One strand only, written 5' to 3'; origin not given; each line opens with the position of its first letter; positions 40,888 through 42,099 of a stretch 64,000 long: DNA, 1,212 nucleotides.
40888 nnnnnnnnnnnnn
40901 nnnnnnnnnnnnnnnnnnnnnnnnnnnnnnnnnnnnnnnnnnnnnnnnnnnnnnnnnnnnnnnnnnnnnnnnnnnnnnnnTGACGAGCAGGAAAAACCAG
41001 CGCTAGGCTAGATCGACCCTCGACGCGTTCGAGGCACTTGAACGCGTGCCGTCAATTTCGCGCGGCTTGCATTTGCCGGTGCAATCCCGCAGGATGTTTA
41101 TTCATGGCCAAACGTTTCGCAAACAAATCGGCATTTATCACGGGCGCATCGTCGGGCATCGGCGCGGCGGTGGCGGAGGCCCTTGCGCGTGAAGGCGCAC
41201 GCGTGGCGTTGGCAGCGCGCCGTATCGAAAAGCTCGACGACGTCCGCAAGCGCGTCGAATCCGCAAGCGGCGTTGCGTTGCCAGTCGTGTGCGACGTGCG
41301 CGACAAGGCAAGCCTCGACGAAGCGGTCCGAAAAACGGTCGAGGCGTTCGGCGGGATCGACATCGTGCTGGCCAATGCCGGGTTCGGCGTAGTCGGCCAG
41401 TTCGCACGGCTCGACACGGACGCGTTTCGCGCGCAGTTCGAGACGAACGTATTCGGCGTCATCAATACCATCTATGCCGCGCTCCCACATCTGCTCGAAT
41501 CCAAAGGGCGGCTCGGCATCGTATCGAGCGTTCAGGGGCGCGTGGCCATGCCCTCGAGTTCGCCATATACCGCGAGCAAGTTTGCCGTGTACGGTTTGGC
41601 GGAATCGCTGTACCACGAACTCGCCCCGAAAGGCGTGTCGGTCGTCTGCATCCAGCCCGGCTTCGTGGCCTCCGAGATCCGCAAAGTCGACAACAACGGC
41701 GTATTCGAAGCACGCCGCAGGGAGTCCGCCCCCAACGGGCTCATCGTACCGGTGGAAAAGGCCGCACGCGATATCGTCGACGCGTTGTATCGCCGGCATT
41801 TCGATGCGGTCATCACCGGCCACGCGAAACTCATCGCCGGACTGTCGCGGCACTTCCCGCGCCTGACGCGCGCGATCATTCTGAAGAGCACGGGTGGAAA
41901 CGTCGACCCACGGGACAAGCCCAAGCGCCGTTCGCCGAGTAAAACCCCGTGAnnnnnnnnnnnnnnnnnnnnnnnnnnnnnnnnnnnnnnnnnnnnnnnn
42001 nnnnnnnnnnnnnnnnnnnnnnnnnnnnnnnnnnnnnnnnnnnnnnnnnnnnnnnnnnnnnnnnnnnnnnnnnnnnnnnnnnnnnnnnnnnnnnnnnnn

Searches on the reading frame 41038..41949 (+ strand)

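Call 64: search_protein_families(library=ncbifam, proteins=[window:41038-41949:+], max_evalue=0.001)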
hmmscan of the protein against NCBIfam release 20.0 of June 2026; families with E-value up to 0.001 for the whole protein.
window:41038-41949:+ (304 aa): 230 families (the best 25 are shown)
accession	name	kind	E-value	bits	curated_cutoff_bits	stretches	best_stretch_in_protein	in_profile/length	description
NF004825.0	PRK06181.1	equivalog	3.4e-62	210.2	215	1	25-284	2-262/268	SDR family oxidoreductase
NF004526.0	PRK05872.1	subfamily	2e-51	174.9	276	1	26-258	7-241/297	short-chain dehydrogenase/reductase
NF005594.0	PRK07326.1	equivalog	2.4e-47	161.5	271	1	27-214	4-190/237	SDR family oxidoreductase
NF005495.0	PRK07109.1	subfamily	4.4e-47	161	264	1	24-295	3-272/334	SDR family oxidoreductase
NF004824.0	PRK06180.1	subfamily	5.5e-45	153.7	298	1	29-208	4-181/279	oxidoreductase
NF005806.0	PRK07666.1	equivalog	7.7e-44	149.8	286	1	23-215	1-194/239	3-ketoacyl-ACP reductase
NF006123.0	PRK08267.1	equivalog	2.6e-43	148.2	261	1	29-284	2-255/261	SDR family oxidoreductase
TIGR03971.1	SDR_subfam_1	subfamily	6.7e-43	146.9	300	1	28-225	2-211/271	mycofactocin-coupled SDR family oxidoreductase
NF004826.0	PRK06182.1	subfamily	7.1e-43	146.9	305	1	29-224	4-194/274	oxidoreductase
NF006114.0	PRK08263.1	subfamily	7.7e-43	146.7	290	1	30-212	4-184/280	short chain dehydrogenase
NF005437.0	PRK07024.1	equivalog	4.6e-42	144.2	266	1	29-277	4-242/259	SDR family oxidoreductase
NF005372.1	PRK06914.1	subfamily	5e-42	144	320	1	29-230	2-205/279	SDR family oxidoreductase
NF004823.0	PRK06179.1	subfamily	6.1e-41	140.6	310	1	29-214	5-183/271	oxidoreductase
NF005559.1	PRK07231.1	subfamily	8.4e-41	140.1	215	1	27-220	2-196/249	glucose 1-dehydrogenase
NF052558.1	MBtsdlDhBudC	equivalog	9.8e-40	136.7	270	1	27-217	1-189/250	meso-2,3-butanediol dehydrogenase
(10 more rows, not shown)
